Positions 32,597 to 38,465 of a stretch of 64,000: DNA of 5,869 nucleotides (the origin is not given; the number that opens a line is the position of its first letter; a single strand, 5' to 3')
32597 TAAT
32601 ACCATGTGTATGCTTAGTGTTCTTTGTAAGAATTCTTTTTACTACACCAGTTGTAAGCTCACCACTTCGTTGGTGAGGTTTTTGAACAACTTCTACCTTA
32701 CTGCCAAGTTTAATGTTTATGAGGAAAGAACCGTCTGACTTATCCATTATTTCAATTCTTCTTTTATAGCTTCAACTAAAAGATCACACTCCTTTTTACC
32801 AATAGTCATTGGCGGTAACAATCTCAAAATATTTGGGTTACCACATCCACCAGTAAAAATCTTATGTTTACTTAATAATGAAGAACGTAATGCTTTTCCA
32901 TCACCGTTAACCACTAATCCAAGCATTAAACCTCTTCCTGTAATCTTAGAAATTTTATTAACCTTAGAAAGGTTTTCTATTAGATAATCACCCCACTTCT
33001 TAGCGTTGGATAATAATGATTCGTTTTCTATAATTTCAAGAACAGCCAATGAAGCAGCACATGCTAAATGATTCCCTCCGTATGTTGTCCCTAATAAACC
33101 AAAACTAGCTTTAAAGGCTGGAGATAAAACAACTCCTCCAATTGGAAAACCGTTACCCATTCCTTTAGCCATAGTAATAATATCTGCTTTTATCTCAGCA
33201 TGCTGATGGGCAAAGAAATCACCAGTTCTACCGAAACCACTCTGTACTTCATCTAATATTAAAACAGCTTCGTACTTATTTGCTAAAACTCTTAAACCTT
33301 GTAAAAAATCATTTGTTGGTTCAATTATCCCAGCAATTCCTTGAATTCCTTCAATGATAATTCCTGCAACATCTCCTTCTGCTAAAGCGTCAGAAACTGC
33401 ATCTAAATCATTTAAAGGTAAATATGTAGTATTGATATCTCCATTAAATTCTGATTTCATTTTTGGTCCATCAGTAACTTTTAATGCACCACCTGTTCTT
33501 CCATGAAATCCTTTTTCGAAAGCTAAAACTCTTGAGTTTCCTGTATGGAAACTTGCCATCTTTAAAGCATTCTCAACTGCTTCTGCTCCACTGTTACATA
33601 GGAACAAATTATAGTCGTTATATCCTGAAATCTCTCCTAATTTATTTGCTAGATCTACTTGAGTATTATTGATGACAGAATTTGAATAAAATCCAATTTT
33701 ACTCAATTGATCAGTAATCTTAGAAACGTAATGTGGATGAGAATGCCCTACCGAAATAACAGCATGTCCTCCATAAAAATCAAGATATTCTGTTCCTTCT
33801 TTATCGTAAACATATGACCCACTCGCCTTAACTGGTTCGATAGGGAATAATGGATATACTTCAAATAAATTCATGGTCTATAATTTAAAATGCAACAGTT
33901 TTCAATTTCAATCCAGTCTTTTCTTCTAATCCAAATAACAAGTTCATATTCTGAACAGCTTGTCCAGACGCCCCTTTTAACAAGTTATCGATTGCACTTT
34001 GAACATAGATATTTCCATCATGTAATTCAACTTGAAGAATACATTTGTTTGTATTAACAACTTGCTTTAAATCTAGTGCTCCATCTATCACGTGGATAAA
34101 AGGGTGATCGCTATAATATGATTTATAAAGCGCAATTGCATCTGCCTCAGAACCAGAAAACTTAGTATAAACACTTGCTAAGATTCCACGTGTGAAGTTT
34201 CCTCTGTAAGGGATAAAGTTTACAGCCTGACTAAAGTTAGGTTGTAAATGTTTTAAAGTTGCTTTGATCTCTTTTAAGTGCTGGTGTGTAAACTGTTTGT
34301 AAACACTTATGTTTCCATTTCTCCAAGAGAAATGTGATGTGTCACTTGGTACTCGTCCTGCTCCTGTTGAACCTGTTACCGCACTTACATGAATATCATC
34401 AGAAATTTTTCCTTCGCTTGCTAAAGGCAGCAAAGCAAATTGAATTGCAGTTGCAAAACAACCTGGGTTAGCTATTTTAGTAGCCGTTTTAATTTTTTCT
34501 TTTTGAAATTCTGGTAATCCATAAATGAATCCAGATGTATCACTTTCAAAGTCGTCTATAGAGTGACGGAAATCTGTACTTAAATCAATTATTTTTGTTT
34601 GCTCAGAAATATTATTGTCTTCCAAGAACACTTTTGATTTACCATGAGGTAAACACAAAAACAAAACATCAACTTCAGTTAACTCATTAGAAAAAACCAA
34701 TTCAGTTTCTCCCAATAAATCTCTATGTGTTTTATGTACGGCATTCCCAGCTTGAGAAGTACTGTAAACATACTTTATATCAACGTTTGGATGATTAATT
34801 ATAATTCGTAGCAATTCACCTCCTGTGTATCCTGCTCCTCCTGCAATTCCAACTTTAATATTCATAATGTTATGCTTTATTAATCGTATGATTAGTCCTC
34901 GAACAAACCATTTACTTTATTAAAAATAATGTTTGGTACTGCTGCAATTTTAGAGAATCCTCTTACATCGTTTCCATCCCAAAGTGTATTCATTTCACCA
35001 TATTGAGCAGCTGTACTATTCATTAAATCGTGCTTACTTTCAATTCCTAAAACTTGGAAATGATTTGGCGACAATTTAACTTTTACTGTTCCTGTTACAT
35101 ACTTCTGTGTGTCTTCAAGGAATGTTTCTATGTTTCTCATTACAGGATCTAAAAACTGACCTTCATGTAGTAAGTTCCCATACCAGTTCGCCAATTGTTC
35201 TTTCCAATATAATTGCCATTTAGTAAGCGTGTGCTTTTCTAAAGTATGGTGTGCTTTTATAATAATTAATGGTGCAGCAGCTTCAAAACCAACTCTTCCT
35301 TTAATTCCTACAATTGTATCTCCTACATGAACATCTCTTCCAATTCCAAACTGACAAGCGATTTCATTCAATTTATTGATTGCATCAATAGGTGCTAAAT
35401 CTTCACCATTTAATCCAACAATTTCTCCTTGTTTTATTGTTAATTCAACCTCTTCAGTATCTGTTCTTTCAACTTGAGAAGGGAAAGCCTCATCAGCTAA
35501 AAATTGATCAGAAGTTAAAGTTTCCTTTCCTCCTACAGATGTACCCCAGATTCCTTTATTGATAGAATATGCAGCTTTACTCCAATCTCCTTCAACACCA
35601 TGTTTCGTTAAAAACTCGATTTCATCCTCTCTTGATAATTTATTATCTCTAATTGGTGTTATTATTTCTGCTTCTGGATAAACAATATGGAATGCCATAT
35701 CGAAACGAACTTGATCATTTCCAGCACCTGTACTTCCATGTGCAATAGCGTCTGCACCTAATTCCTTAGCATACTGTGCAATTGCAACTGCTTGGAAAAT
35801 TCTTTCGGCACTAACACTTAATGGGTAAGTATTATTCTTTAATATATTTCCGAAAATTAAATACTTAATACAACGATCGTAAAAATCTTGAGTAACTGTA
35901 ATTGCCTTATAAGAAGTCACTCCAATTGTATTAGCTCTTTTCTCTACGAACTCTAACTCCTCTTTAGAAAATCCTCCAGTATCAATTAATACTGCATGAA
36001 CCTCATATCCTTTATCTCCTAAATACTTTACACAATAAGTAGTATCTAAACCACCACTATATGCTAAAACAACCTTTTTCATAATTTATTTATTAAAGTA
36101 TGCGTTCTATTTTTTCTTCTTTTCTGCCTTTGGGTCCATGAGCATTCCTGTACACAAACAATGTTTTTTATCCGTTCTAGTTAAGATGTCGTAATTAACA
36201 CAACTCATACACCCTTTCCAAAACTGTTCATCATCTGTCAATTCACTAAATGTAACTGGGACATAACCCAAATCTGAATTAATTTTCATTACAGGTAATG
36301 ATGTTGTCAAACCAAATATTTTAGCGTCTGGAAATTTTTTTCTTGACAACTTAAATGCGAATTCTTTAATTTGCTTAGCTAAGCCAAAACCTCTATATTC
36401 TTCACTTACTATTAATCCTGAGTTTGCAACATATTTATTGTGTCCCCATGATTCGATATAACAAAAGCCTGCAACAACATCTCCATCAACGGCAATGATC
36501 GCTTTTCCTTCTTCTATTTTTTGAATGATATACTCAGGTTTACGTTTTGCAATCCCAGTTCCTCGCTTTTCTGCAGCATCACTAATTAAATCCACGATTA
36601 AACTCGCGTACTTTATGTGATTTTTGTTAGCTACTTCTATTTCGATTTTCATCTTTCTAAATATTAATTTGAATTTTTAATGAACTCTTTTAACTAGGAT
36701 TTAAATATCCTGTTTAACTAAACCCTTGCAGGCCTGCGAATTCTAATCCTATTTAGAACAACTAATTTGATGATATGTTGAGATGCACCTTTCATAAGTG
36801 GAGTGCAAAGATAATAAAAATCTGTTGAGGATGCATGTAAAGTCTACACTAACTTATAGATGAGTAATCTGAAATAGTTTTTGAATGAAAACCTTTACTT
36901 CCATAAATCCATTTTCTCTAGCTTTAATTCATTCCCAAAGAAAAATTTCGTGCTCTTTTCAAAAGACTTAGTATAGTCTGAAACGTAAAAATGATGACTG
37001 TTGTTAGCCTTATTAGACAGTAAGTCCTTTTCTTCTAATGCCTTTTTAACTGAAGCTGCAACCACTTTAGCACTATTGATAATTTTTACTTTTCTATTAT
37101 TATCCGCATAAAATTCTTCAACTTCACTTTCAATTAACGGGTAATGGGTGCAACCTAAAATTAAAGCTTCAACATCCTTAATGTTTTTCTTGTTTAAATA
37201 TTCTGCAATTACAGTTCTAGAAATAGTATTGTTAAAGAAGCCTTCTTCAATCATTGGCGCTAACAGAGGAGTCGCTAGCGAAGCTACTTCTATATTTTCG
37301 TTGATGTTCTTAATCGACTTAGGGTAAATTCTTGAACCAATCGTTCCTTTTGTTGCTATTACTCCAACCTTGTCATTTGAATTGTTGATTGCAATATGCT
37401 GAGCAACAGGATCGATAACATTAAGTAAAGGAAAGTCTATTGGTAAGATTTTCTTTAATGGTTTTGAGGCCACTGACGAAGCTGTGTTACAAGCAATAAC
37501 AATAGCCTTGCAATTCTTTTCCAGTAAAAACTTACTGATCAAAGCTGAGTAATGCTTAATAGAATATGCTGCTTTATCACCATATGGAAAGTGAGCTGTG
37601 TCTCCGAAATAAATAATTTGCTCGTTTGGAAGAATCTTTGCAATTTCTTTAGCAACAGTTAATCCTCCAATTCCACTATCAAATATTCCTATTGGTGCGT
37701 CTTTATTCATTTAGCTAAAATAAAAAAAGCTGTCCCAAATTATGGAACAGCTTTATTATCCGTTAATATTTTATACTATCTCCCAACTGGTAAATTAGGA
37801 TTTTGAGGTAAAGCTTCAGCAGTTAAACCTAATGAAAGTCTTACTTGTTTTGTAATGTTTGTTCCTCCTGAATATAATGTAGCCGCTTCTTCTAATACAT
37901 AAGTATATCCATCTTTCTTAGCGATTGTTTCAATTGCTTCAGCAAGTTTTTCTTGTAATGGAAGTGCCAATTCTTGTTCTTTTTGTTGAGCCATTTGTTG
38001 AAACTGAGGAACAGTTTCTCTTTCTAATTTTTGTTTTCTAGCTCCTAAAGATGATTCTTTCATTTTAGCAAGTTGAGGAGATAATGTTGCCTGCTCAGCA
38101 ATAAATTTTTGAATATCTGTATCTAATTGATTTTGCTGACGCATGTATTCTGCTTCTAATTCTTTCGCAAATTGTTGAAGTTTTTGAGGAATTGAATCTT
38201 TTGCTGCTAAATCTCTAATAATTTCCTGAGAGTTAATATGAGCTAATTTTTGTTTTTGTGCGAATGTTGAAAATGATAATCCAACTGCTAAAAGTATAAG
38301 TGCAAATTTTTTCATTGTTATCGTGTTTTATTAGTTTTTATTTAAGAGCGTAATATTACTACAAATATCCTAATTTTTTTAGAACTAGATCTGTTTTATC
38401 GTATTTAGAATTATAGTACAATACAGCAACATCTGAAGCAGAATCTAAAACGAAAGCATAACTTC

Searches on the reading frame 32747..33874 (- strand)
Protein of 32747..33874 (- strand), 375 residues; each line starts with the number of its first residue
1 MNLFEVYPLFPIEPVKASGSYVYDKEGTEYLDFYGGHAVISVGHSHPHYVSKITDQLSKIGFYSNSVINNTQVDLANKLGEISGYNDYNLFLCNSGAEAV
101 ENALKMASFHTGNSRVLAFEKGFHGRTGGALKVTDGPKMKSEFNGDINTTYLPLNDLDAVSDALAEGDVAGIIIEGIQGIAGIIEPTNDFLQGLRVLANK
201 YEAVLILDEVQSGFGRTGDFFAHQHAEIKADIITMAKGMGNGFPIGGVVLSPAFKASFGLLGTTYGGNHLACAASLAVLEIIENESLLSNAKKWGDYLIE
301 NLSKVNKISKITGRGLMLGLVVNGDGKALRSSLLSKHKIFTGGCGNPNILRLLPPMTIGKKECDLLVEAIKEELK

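Call 9: search_protein_families(library=pfam, proteins=[window:32747-33874:-], max_evalue=0.001)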
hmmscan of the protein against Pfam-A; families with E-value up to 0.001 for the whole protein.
window:32747-33874:- (375 aa): 1 family
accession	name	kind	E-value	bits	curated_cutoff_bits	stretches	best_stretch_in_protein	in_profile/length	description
PF00202.27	Aminotran_3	-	2.2e-95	320.2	30.5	1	11-372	10-401/403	Aminotransferase class-III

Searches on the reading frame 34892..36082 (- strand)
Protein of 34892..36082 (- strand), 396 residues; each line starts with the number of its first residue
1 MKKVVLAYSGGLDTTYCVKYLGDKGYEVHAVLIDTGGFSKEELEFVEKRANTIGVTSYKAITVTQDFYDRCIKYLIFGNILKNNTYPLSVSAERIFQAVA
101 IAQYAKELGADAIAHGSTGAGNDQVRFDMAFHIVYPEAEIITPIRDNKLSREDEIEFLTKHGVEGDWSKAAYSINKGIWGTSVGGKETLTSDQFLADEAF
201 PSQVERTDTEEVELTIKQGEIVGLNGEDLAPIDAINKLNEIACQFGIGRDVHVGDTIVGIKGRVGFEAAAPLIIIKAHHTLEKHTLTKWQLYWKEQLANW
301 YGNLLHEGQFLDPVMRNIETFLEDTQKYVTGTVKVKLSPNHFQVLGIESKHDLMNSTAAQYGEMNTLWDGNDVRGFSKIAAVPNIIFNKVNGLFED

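Call 10: search_protein_families(library=pfam, proteins=[window:34892-36082:-], max_evalue=0.001)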
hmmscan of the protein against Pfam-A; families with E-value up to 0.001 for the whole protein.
window:34892-36082:- (396 aa): 3 families
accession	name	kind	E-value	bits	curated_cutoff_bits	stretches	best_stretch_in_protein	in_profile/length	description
PF00764.25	Arginosuc_synth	-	6.2e-40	137.3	27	1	3-164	1-162/162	Arginosuccinate synthase N-terminal HUP domain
PF20979.2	Arginosuc_syn_C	-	4.5e-37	128.2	27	1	172-383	1-215/219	Arginosuccinate synthase C-terminal domain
PF06508.19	QueC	-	4.4e-06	26.8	22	1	3-116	1-119/210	Queuosine biosynthesis protein QueC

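Call 80: list_cluster_members(proteins=[window:34895-36082:-, window:57109-58149:+, window:23152-24660:+, window:30533-32245:-])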
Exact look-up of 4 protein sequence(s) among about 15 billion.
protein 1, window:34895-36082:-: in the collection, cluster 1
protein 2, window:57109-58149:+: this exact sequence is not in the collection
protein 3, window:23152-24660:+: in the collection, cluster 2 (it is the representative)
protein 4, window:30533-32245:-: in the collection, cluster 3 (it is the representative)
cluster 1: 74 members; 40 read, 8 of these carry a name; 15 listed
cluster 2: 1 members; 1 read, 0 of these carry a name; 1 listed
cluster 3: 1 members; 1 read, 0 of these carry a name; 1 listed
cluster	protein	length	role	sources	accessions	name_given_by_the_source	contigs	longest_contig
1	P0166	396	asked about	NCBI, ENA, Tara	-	strand:- start:2700 stop:3890 length:1191 start_codon:yes stop_codon:yes ...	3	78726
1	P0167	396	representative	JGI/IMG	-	-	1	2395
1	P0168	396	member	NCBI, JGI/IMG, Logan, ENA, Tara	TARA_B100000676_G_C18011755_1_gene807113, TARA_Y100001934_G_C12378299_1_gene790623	strand:+ start:223 stop:1413 length:1191 start_codon:yes stop_codon:yes gene_type:complete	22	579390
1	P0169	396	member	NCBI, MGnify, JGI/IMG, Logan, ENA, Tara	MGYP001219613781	CR=1 FL=1 | argininosuccinate synthase | strand:- start:513 stop:1703 length:1191 start_codon:yes stop_codon:yes gene_type:complete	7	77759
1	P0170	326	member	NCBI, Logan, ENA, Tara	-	strand:- start:1693 stop:2673 length:981 start_codon:yes stop_codon:yes gene_type:complete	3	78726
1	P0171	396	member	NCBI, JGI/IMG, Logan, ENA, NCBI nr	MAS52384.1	MAG: argininosuccinate synthase [Flavobacteriales bacterium] | argininosuccinate synthase [Flavobacteriales bacterium]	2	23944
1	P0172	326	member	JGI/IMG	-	N-acetyl-gamma-glutamyl-phosphate reductase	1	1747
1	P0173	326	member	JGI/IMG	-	N-acetyl-gamma-glutamyl-phosphate reductase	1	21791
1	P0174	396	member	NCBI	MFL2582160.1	MAG: argininosuccinate synthase [Flavobacteriales bacterium]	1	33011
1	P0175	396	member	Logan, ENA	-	-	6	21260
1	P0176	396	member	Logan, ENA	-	-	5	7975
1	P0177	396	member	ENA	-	-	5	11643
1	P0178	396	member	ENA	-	-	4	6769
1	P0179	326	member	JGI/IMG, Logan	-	-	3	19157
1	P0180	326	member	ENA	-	-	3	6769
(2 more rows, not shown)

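Call 81: find_encoding_contigs(protein=P0168, flank=10000, max_places=4)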
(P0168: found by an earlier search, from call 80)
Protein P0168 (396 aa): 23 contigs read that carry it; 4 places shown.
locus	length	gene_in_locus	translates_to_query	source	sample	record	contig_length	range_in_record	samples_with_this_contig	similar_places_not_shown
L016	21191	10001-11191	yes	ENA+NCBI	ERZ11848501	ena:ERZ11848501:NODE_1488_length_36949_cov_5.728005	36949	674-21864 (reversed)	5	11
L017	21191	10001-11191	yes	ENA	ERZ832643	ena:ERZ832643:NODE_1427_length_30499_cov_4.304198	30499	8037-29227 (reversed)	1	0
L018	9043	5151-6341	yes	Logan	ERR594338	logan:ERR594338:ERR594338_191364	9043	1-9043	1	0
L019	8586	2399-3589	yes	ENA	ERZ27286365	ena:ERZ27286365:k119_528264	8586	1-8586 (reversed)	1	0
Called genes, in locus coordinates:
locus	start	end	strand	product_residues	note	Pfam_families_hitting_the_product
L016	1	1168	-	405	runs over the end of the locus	PF01882:DUF58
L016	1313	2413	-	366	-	PF00493:MCM (weak), PF20030:bpMoxR, PF05496:RuvB_N (faint), PF00158:Sigma54_activat (weak), PF00004:AAA (weak), PF07726:AAA_3, PF07728:AAA_5, PF17863:AAA_lid_2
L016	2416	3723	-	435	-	PF14258:DUF4350 (weak)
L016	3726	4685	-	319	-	-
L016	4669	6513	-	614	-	PF28475:DUF8413 (weak), PF01944:SpoIIM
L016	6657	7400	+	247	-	PF06271:RDD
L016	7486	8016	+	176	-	-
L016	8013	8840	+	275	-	-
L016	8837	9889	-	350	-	PF21508:MenC_N (weak), PF13378:MR_MLE_C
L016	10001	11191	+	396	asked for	PF00764:Arginosuc_synth, PF06508:QueC (faint), PF20979:Arginosuc_syn_C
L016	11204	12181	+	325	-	PF01118:Semialdhyde_dh, PF22698:Semialdhyde_dhC_1, PF02774:Semialdhyde_dhC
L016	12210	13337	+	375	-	PF00202:Aminotran_3, PF00155:Aminotran_1_2 (weak)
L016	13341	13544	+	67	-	PF09962:DUF2196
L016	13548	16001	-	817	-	PF00270:DEAD, PF04851:ResIII, PF00271:Helicase_C, PF24473:CON_HrpB, PF08482:HrpB_C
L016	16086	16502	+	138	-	PF01475:FUR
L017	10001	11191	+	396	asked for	PF00764:Arginosuc_synth, PF06508:QueC (faint), PF20979:Arginosuc_syn_C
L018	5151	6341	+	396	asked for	PF00764:Arginosuc_synth, PF06508:QueC (faint), PF20979:Arginosuc_syn_C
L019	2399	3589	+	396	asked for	PF00764:Arginosuc_synth, PF06508:QueC (faint), PF20979:Arginosuc_syn_C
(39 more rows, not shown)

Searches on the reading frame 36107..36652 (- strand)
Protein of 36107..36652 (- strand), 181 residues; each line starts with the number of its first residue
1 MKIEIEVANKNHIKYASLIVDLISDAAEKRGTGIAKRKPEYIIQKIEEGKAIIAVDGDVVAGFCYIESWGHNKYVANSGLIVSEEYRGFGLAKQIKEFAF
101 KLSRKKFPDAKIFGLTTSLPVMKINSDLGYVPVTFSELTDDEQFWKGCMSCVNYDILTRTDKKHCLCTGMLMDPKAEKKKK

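Call 10: search_protein_families(library=pfam, proteins=[window:36107-36652:-], max_evalue=0.001)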
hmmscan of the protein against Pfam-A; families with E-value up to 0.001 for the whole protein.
window:36107-36652:- (181 aa): 2 families
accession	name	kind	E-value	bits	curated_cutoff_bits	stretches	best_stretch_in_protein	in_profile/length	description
PF00583.31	Acetyltransf_1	-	3e-06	27.9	20.7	1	36-106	17-91/116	Acetyltransferase (GNAT) family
PF13508.13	Acetyltransf_7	-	4.5e-05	24.2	27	1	50-102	4-55/84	Acetyltransferase (GNAT) domain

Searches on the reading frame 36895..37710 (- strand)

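Call 10: search_protein_families(library=pfam, proteins=[window:36895-37710:-], max_evalue=0.001)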
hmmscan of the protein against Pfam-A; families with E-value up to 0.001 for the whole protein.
window:36895-37710:- (271 aa): 1 family
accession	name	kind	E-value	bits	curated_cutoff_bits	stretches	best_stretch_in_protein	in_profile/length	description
PF01177.27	Asp_Glu_race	-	1.1e-16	61.7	31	1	27-219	25-209/211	Asp/Glu/Hydantoin racemase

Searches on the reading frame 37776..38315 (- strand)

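Call 10: search_protein_families(library=pfam, proteins=[window:37776-38315:-], max_evalue=0.001)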
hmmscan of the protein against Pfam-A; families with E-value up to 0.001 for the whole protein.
window:37776-38315:- (179 aa): 1 family
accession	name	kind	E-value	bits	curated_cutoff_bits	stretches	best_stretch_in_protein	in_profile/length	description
PF03938.19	OmpH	-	1.2e-20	74.6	32.4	1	23-158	1-137/141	Outer membrane protein (OmpH-like)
